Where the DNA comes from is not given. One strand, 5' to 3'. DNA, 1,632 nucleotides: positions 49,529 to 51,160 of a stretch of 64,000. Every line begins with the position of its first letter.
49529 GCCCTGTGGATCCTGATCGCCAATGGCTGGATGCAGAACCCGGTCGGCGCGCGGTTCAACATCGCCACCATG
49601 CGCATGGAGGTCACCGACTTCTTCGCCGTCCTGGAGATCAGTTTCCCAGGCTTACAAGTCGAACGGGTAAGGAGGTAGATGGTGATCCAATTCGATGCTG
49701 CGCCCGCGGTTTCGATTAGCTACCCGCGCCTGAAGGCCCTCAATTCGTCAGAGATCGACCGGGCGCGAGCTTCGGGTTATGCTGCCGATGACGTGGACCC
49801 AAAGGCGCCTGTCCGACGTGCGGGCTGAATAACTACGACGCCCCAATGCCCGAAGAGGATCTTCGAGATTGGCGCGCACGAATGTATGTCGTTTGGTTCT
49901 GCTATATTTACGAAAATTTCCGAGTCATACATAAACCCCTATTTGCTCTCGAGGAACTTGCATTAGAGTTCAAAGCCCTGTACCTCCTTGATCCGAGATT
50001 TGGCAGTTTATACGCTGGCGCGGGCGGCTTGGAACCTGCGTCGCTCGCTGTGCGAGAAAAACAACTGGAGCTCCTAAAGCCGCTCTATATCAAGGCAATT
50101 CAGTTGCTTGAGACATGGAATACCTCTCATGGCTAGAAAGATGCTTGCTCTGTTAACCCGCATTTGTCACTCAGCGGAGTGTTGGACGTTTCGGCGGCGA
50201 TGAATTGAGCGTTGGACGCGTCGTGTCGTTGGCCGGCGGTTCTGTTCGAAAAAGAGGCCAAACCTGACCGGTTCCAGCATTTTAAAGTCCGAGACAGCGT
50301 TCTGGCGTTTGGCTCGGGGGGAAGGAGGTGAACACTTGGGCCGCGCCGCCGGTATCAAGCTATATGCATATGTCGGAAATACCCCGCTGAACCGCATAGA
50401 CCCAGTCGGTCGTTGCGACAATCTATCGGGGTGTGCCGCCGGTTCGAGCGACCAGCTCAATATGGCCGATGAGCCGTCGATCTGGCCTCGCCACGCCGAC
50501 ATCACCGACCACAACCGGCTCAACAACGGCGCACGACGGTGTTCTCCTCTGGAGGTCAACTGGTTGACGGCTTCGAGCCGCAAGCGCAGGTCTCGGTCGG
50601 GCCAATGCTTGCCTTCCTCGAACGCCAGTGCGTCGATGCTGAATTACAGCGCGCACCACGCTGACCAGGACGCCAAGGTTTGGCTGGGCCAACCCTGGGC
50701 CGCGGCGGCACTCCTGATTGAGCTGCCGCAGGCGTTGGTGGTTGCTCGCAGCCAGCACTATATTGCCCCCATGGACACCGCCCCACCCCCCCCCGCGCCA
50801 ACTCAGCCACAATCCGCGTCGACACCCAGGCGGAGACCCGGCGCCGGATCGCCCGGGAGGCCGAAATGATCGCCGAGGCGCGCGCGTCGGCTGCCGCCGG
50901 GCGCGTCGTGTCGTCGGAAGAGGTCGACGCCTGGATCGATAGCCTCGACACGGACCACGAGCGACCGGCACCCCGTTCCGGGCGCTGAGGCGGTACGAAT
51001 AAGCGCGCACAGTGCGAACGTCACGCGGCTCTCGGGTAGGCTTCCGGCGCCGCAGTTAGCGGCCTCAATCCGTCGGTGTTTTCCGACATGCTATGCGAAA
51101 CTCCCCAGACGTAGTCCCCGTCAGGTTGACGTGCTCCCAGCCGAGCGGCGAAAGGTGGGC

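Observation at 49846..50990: Orphan Rhs C-terminal toxin tip with candidate immunity ORF and an antitoxin fragment: polymorphic-toxin debris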

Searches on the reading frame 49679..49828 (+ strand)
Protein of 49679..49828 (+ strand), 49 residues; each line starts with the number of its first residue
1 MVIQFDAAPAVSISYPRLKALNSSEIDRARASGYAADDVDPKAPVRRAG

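Call 8: search_protein_families(library=pfam, max_evalue=1, proteins=[window:49679-49825:+])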
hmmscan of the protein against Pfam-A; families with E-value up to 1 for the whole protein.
seq(49 aa): 0 families

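Call 9: search_protein_families(library=ncbifam, max_evalue=1, proteins=[window:49679-49825:+])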
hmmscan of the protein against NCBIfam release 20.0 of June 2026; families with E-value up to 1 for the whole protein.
seq(49 aa): 0 families

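Call 42: find_encoding_contigs(protein=window:49679-49828:+, flank=3000, max_places=10)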
Protein window:49679-49828:+ (49 aa): 5 contigs read that carry it; 5 places shown.
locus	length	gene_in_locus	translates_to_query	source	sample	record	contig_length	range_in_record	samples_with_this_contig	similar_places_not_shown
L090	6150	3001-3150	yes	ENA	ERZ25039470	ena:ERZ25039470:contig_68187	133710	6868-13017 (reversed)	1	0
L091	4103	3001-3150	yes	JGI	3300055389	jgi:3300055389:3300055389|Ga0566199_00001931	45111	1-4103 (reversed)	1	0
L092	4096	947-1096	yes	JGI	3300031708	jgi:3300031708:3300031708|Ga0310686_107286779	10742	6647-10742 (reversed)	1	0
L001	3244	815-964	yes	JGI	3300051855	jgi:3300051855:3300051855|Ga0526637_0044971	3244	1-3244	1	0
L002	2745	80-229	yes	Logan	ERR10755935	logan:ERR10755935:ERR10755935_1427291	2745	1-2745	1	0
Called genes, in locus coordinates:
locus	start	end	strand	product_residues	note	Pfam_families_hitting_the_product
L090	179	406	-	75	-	-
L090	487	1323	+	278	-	PF17930:LpxI_N, PF06230:LpxI_C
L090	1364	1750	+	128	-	PF00903:Glyoxalase, PF13669:Glyoxalase_4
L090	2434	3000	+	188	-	PF01654:Cyt_bd_oxida_I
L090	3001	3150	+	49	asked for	-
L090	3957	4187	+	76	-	-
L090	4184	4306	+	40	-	PF27535:RelB3_C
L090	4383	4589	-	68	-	PF01526:DDE_Tnp_Tn3 (weak)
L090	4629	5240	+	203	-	-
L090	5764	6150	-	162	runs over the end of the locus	-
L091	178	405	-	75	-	-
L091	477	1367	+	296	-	PF17930:LpxI_N, PF06230:LpxI_C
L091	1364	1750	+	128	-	PF00903:Glyoxalase, PF13669:Glyoxalase_4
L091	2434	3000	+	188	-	PF01654:Cyt_bd_oxida_I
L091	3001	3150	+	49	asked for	-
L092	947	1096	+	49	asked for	-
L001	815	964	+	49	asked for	-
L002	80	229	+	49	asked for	-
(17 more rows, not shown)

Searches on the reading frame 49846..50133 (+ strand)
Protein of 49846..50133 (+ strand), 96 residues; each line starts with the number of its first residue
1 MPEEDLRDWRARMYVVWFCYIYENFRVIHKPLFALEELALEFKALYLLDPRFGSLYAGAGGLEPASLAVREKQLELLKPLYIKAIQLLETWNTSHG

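Call 8: search_protein_families(library=pfam, max_evalue=1, proteins=[window:49846-50133:+])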
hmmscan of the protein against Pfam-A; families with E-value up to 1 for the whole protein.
seq(96 aa): 0 families

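Call 9: search_protein_families(library=ncbifam, max_evalue=1, proteins=[window:49846-50133:+])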
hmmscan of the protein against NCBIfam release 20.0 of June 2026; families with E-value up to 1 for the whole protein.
seq(96 aa): 0 families

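Call 28: find_homologous_proteins(query=window:49846-50133:+, max_evalue=10)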
Query window:49846-50133:+ (96 aa): 10 proteins with E <= 10 among 14 candidates.
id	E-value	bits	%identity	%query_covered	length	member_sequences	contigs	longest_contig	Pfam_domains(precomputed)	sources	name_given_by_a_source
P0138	4.6e-49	182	100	88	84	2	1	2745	-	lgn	-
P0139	9.5e-33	130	63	100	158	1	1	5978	-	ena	-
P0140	2.7e-31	125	66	95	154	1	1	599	-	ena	-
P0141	1.2e-30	123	64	95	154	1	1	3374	-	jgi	jgi:hypothetical protein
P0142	3.3e-28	115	61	95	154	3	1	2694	-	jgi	jgi:hypothetical protein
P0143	1.7e-27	113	60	98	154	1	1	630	-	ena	-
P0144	9.4e-27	111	60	95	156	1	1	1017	-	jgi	jgi:hypothetical protein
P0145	1.1e-24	104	57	96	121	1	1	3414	-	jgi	jgi:hypothetical protein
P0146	7.0e-23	98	54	94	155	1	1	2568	-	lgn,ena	-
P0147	1.9e-19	87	47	90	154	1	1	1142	-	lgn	-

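Call 30: find_encoding_contigs(protein=P0139, flank=6000)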
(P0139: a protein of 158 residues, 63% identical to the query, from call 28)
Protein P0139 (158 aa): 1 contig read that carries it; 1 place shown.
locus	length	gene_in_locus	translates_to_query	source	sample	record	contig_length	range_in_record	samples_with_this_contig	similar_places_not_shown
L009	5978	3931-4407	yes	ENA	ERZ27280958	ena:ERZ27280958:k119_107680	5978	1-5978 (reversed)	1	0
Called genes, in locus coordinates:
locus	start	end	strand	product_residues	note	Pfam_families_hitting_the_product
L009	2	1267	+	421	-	?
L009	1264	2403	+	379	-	PF03739:LptF_LptG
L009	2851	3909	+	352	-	PF00190:Cupin_1 (faint), PF07883:Cupin_2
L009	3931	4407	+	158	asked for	-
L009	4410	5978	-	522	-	?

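Call 31: find_encoding_contigs(protein=P0141, flank=6000)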
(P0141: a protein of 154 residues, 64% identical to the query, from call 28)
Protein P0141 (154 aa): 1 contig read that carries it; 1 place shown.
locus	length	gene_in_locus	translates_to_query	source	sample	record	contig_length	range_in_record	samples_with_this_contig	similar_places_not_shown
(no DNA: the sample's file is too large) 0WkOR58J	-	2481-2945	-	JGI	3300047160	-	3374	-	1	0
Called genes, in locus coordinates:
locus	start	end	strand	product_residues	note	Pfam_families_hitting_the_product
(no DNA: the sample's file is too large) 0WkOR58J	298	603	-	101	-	-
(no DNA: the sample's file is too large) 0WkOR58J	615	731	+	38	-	-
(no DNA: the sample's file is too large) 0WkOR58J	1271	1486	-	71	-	-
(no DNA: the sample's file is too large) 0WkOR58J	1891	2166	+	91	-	-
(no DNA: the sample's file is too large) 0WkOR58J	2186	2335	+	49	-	-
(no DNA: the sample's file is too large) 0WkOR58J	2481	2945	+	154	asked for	-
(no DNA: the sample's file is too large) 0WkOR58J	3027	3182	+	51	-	-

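Call 32: find_encoding_contigs(protein=P0145, flank=6000)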
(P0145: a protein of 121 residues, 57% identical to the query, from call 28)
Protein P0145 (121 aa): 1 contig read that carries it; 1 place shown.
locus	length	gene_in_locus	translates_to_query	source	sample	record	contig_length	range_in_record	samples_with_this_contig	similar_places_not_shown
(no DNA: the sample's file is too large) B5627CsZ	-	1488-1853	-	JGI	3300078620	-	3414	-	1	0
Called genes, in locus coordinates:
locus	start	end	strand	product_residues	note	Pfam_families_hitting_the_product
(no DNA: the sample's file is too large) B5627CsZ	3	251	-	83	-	?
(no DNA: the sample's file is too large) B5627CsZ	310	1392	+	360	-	PF02615:Ldh_2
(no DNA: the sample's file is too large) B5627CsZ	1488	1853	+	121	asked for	-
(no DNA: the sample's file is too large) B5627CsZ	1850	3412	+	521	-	?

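Call 39: search_protein_families(library=pfam, max_evalue=1, proteins=[P0141, P0139, L009:4410-5978:-])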
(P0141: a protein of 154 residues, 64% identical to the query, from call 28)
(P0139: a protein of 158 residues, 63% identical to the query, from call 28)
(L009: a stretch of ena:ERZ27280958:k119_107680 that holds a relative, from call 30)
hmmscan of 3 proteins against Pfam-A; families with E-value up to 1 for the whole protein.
P0141 (154 aa): 0 families

P0139 (158 aa): 0 families

L009:4410-5978:- (522 aa): 4 families
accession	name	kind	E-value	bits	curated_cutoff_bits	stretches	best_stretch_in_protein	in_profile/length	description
PF17657.6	DNA_pol3_finger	-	6.3e-43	146.4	22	1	1-104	59-165/166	Bacterial DNA polymerase III alpha subunit finger domain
PF14579.12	HHH_6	-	1.6e-27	96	25.6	1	178-269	1-89/90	Helix-hairpin-helix motif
PF01336.31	tRNA_anti-codon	-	0.0013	19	27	1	376-437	7-70/75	OB-fold nucleic acid binding domain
PF00940.24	RNA_pol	-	0.21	10.8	22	1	118-160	29-71/448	DNA-dependent RNA polymerase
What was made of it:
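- On RelB3_C antitoxin (PF27535) of ParE toxins: The local Pfam copy lacks this model (calls 8, 39).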

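Call 46: find_encoding_contigs(protein=P0142, flank=3000)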
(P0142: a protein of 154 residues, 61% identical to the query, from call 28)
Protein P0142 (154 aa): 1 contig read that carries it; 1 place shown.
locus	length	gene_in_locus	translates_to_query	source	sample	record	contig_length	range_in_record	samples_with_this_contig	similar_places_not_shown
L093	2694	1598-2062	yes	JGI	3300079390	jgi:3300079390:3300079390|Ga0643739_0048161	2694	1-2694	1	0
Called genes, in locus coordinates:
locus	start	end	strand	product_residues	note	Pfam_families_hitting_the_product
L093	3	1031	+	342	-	?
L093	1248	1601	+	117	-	PF13817:DDE_Tnp_IS66_C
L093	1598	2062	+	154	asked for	-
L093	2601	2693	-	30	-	?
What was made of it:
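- Closest known: Orphan immunity genes of polymorphic toxin systems. Same: Several family members elsewhere are also solitary, next to unrelated genes (cupin/dnaE, IS66, Ldh_2; calls 30, 32, 46).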

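Call 47: find_encoding_contigs(protein=P0146, flank=3000)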
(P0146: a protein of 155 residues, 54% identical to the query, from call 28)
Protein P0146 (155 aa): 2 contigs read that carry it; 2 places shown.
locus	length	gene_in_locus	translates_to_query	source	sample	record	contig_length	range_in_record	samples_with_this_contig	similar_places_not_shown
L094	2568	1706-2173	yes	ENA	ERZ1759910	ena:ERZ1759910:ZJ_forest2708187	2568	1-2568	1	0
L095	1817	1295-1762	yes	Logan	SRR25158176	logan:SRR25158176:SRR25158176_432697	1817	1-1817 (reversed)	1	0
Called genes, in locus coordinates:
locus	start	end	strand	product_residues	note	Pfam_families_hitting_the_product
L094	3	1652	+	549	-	?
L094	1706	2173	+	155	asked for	-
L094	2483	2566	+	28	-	?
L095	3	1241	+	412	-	?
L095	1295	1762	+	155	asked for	-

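Call 48: search_protein_families(library=pfam, max_evalue=0.01, proteins=[L094:3-1649:+, L095:3-1238:+, L093:3-1028:+, L093:1248-1598:+])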
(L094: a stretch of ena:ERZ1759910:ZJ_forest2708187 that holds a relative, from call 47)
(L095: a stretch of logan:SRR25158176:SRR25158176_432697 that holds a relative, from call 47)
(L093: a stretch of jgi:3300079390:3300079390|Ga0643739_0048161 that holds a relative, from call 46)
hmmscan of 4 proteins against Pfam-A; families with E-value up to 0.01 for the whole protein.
L094:3-1649:+ (549 aa): 1 family
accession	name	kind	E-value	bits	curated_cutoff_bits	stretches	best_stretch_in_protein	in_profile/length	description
PF05593.20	RHS_repeat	-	1.3e-12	48.2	22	1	77-107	1-31/38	RHS Repeat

L095:3-1238:+ (412 aa): 1 family
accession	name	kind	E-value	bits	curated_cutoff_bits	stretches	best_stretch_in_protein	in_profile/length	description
PF05593.20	RHS_repeat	-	3.7e-05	24.4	22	0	78-107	1-35/38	RHS Repeat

L093:3-1028:+ (342 aa): 1 family
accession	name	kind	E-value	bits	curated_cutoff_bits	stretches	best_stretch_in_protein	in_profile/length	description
PF00296.26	Bac_luciferase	-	1.3e-39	136.9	27.9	1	2-293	31-309/314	Luciferase-like monooxygenase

L093:1248-1598:+ (117 aa): 1 family
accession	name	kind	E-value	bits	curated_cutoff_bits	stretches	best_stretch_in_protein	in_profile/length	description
PF13817.11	DDE_Tnp_IS66_C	-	3.5e-15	56.3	30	1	73-111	1-39/39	IS66 C-terminal element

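Call 55: predict_structure(alignment_id=A5)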
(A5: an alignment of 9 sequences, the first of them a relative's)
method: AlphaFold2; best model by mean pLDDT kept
length: 154 residues; sequences in the alignment: 9
mean_pLDDT: 86.6   pTM: 0.86
mean pLDDT of the five models: 86.6, 84.8, 84.8, 83.6, 83.5
residues with pLDDT >= 90: 75; 70-90: 60; 50-70: 19; < 50: 0
segments of 3 or more residues with pLDDT < 50: none
pLDDT, mean of each block of 10 residues (from residue 1): 77 96 94 89 72 73 94 96 88 86 89 69 87 95 96 84
secondary structure, 60 per line:
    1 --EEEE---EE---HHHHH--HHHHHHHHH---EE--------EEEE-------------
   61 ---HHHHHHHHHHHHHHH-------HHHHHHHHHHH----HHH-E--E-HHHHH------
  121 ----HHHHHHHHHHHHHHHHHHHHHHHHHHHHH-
elements in order: E3-6 H15-19 H22-30 E44-47 H64-78 H86-96 H110-114 H125-153

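Call 57: fold_search(model_id=the predicted structure, library=pdb)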
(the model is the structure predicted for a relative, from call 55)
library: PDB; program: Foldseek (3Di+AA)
matches with E <= 10: 43; with E <= 0.001: 0
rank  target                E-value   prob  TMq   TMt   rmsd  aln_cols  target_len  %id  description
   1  4wd4_A                3.9e+00  0.03  0.18  0.14  13.6       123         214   17  Crystal structure of human HO1 H25R (released 2015-09-09)
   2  6lle                  4.1e+00  0.03  0.19  0.04  12.8       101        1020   12  CryoEM structure of SERCA2b WT in E1-2Ca2+-AMPPCP state. (released 2020-08-26)
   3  4nab                  4.4e+00  0.03  0.18  0.05  12.9       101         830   11  Structure of the (SR)Ca2+-ATPase mutant E309Q in the Ca2-E1-MgAMPPCP form (released 2013-12-18)
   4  2h7v_C                4.4e+00  0.03  0.20  0.12  11.7       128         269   20  Co-crystal structure of YpkA-Rac1 (released 2006-09-19)
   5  8v2d_A                4.4e+00  0.03  0.20  0.12  11.5       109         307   16  Computational Designed Nanocage O43_129 (released 2024-03-13)
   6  7egc_1                4.6e+00  0.01  0.13  0.07  24.9       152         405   13  p53-bound TFIID-based holo PIC on HDM2 promoter (released 2021-05-12)
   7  6af0_A                5.2e+00  0.04  0.21  0.05  14.7       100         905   14  Structure of Ctr9, Paf1 and Cdc73 ternary complex from Myceliophthora thermophila (released 2018-09-19)
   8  1ivj                  5.2e+00  0.03  0.19  0.15  14.0       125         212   16  Crystal Structure of Rat Hemeoxygenase-1 in Complex with Heme and Azide. (released 2002-12-11)
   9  7ae6_B                5.8e+00  0.02  0.19  0.20  15.5       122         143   13  Crystal structure of di-AMPylated HEPN(R102A) toxin (released 2020-12-30)
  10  5sfz_D                5.8e+00  0.01  0.16  0.09  16.7       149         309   13  CRYSTAL STRUCTURE OF HUMAN PHOSPHODIESTERASE 10 IN COMPLEX WITH c1(ccnn1c2ccccc2)NC(=O)NCCc3c(oc(n3)c4ccccc4)C, microm (released 2022-10-12)
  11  7cp6_B                6.1e+00  0.01  0.15  0.07  18.9       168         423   10  Crystal structure of FqzB (released 2020-12-30)
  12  6dlu_B                6.1e+00  0.01  0.13  0.04  31.6       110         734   13  Cryo-EM of the GMPPCP-bound human dynamin-1 polymer assembled on the membrane in the constricted state (released 2018-08-01)
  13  9k7x_E                6.9e+00  0.04  0.20  0.31  12.8        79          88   16  Crystal structure of designed calcium-induced homotrimer C3-Ca1-DN*3-20 (released 2025-10-29)
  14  7mfi_C                6.9e+00  0.03  0.18  0.18  12.6        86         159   12  Bovine sigma-2 receptor bound to cholesterol (released 2021-12-15)
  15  8x61_C                6.9e+00  0.02  0.17  0.17  11.5        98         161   12  Cryo-EM structure of ATP-bound FtsE(E163Q)X (released 2024-05-08)
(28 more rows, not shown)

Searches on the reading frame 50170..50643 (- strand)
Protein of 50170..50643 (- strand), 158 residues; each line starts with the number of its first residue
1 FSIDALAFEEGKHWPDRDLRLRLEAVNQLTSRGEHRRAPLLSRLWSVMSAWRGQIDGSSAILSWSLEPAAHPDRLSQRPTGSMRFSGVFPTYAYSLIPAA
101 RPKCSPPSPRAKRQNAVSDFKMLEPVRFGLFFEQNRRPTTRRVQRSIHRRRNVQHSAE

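Call 8: search_protein_families(library=pfam, max_evalue=1, proteins=[window:50170-50643:-])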
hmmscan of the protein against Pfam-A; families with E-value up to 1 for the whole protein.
seq(158 aa): 0 families

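Call 9: search_protein_families(library=ncbifam, max_evalue=1, proteins=[window:50170-50643:-])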
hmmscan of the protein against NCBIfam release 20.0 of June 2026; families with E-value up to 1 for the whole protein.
seq(158 aa): 1 family
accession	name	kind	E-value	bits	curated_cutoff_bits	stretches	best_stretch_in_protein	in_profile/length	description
NF041951.1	phage_RstR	subfamily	0.041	14.1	80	1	2-32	57-87/108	RstR family transcriptional repressor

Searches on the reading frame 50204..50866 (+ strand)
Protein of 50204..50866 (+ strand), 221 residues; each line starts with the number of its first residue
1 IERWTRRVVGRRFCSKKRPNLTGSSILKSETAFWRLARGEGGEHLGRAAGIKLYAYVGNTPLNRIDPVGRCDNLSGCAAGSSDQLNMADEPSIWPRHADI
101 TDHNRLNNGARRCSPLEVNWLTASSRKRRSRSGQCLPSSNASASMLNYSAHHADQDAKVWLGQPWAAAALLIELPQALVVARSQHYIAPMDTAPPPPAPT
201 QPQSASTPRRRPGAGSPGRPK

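Call 8: search_protein_families(library=pfam, max_evalue=1, proteins=[window:50204-50866:+])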
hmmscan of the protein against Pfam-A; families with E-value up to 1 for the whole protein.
seq(221 aa): 0 families

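Call 9: search_protein_families(library=ncbifam, max_evalue=1, proteins=[window:50204-50866:+])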
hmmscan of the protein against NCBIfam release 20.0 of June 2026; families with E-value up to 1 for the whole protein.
seq(221 aa): 1 family
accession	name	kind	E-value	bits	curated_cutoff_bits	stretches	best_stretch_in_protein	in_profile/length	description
TIGR03696.1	Rhs_assc_core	domain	0.0018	18.7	32.5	1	46-69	52-75/76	RHS repeat-associated core domain-containing protein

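Call 11: find_homologous_proteins(query=window:50276-50866:+, max_evalue=10)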
Query seq(197 aa) (197 aa): 2 proteins with E <= 10 among 839 candidates.
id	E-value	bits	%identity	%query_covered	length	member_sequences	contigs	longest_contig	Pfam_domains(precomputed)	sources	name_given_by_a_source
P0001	1.5e-99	350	90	89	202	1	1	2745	-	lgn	-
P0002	1.2e-97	344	100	78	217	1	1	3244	PF27535.1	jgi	jgi:predicted transcriptional regulator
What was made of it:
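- Tried and rejected: Word-indexed search of the 197-aa ORF found only two copies of the same locus (call 11).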

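Call 14: find_encoding_contigs(protein=P0002, flank=10000)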
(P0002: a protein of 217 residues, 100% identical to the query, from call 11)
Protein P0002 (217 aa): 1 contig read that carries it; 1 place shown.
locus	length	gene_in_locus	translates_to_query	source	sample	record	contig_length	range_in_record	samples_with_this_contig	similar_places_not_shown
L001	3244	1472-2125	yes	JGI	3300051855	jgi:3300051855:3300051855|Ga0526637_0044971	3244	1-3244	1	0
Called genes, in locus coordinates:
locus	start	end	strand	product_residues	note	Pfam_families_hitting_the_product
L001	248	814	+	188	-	PF01654:Cyt_bd_oxida_I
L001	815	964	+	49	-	-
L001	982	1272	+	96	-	-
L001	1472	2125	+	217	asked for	PF27535:RelB3_C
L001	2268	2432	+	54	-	-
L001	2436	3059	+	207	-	-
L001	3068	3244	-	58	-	?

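Call 15: find_encoding_contigs(protein=P0001, flank=10000)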
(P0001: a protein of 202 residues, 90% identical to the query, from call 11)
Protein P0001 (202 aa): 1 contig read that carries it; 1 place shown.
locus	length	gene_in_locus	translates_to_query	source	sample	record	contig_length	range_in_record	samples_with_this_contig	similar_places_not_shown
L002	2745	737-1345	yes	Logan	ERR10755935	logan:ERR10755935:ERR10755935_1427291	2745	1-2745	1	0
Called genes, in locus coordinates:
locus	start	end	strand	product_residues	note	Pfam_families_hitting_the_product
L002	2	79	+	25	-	?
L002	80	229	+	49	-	-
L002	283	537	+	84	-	-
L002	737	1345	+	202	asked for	-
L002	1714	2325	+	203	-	-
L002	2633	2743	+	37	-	?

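Call 39: search_protein_families(library=pfam, max_evalue=1, proteins=[P0002])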
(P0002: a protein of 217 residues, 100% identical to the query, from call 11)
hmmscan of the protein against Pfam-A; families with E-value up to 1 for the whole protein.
P0002 (217 aa): 0 families

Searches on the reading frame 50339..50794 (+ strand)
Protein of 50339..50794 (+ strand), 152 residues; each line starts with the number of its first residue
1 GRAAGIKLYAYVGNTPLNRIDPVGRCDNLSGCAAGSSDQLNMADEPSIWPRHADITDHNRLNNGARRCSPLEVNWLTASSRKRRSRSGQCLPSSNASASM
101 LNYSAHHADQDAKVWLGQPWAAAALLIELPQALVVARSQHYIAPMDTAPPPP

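Call 24: search_protein_representatives(protein=window:50339-50794:+)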
Query: 152 residues. Proteins with E-value up to 0.001 (for the whole library): 16; up to 1e-10: 1; up to 1e-30: 1. The best 16 are listed.
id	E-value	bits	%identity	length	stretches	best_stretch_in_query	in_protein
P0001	6.0e-98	341.5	100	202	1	1-152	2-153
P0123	6.8e-07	45.8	63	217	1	1-41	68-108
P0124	7.0e-07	45.7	57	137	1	1-56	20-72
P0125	2.0e-06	44.3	60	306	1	1-51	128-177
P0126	2.2e-06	44.1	62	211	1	2-40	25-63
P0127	8.4e-06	42.2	58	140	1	3-40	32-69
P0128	2.3e-05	40.8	57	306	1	1-42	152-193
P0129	6.4e-05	39.4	63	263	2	1-25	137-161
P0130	6.5e-05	39.3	62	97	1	1-37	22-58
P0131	8.9e-05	38.9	61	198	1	3-40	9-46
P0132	1.8e-04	37.9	55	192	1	4-41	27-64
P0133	2.2e-04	37.7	57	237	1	3-37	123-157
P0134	2.3e-04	37.6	67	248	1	1-40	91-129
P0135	3.7e-04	36.9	60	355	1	1-40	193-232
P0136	7.6e-04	35.9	56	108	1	2-37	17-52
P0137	8.4e-04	35.7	51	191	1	4-40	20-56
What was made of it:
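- On Rhs / YD-repeat polymorphic toxin (C-terminal module): No homologue of the downstream sequence among 1.84 billion representatives (call 24).
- Residues beyond 56 have no homologue (call 24).
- Tried and rejected: Full HMMER over 1.84 billion representatives found homology only to the first 56 residues (call 24).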

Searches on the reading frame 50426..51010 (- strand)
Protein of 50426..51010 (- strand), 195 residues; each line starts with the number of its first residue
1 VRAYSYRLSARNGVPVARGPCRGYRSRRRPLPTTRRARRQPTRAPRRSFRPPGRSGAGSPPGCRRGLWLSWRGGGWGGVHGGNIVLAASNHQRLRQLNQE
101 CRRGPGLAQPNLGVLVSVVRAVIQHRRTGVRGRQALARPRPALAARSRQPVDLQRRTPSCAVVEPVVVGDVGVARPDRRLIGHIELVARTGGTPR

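Call 8: search_protein_families(library=pfam, max_evalue=1, proteins=[window:50426-51010:-])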
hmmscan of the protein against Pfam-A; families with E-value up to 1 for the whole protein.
seq(195 aa): 0 families

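Call 9: search_protein_families(library=ncbifam, max_evalue=1, proteins=[window:50426-51010:-])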
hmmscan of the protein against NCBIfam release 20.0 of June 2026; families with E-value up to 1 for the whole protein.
seq(195 aa): 0 families
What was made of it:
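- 50532..50740 (.): Unassigned sequence, possibly the eroded remainder of the tip. No homologue was found in any frame. Pfam and NCBIfam found nothing (calls 8, 9).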
